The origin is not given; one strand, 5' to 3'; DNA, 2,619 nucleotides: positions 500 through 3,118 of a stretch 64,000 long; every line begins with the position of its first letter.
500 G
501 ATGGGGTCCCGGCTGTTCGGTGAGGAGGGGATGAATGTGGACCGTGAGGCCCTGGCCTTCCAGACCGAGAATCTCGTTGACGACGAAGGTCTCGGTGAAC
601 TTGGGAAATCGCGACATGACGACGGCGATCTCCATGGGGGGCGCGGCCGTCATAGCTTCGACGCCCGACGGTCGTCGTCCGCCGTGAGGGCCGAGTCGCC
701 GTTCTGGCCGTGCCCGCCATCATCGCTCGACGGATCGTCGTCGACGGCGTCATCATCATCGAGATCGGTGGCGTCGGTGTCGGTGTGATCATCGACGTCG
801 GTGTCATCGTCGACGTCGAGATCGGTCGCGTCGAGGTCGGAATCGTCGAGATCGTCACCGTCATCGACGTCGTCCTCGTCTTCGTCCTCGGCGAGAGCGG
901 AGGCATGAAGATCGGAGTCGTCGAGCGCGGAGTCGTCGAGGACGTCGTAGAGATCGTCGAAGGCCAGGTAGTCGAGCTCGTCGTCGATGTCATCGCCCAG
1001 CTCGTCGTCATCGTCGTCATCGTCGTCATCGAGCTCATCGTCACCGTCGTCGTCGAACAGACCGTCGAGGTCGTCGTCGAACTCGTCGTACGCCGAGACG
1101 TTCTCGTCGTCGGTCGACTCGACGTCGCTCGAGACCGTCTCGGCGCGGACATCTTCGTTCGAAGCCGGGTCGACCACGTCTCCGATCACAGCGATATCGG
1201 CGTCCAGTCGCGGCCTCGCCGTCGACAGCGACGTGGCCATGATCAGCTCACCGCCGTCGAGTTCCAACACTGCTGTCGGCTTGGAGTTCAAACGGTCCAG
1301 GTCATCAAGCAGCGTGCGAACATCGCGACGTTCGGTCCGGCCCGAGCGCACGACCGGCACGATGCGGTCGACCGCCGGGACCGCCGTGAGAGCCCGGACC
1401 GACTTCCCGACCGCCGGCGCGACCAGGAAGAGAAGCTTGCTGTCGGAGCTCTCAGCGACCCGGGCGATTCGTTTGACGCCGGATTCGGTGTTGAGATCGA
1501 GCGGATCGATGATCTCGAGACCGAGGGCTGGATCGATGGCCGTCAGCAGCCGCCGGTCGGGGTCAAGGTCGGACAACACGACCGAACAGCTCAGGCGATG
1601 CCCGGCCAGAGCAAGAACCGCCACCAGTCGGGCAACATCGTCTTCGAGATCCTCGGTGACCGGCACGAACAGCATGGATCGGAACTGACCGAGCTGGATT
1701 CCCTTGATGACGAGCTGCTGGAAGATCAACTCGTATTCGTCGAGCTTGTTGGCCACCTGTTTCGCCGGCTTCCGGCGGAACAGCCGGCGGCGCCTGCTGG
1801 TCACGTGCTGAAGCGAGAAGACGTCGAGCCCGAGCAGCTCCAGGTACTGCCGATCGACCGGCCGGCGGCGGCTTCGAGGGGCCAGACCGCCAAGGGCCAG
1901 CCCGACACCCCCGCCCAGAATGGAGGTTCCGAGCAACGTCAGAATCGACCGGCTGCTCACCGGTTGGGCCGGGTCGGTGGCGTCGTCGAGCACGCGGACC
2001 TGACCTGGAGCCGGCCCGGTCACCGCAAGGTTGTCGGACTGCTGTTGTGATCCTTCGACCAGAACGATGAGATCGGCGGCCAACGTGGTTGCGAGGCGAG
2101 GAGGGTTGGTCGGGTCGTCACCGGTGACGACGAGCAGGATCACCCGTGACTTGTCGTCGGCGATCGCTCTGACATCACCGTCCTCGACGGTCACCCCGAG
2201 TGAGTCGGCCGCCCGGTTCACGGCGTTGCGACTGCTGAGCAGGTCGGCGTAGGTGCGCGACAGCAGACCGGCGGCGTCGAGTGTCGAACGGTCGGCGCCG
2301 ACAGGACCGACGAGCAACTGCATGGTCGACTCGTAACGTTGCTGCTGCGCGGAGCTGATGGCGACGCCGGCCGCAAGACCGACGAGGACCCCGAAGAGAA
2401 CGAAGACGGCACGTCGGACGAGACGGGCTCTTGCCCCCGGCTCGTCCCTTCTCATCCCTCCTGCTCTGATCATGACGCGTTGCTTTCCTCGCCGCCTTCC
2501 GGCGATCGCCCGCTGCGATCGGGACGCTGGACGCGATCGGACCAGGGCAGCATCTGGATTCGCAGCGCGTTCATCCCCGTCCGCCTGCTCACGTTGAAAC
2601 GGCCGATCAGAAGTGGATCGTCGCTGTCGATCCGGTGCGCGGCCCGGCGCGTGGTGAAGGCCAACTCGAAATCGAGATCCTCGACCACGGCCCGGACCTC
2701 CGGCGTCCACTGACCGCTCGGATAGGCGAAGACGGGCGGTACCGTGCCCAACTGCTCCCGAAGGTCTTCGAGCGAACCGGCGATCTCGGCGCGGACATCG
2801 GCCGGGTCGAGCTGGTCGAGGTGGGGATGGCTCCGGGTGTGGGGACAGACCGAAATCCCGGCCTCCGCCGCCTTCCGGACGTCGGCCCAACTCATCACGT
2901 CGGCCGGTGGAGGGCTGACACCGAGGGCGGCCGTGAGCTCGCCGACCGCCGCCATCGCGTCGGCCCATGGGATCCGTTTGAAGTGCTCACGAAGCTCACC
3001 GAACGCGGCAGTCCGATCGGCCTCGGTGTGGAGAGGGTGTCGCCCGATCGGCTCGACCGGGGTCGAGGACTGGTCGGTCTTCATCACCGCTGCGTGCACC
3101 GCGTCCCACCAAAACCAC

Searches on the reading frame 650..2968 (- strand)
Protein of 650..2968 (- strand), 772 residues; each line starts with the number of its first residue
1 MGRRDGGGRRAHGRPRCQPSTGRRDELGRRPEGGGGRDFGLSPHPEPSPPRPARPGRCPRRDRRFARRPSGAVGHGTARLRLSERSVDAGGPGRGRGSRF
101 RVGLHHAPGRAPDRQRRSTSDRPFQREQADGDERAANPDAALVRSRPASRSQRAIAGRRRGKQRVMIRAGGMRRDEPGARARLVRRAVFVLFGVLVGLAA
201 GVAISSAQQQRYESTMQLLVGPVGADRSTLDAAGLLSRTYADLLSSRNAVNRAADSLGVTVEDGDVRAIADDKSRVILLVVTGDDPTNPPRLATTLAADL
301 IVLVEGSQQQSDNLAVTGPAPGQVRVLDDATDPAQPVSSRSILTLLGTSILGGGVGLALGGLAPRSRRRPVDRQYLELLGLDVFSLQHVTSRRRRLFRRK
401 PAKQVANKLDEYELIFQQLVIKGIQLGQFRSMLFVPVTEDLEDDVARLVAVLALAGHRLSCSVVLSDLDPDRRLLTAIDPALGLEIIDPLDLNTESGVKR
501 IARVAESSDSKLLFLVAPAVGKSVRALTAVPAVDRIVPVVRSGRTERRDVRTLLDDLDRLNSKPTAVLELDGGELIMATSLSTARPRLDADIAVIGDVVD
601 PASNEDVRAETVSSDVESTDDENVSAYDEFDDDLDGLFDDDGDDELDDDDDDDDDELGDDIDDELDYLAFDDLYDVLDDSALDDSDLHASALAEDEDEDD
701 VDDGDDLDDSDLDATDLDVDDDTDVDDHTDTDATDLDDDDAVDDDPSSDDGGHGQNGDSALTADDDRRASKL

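Call 11: search_protein_families(library=pfam, proteins=[window:650-2968:-], max_evalue=0.01)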
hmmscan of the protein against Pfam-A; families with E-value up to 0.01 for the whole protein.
window:650-2968:- (772 aa): 2 families
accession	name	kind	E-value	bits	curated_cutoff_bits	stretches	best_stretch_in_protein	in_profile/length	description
PF02706.20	Wzz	-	0.00018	22.2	25.5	1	182-255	11-89/91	Chain length determinant protein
PF13807.11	GNVR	-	0.00047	20.4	27.7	1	309-358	27-75/82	G-rich domain on putative tyrosine kinase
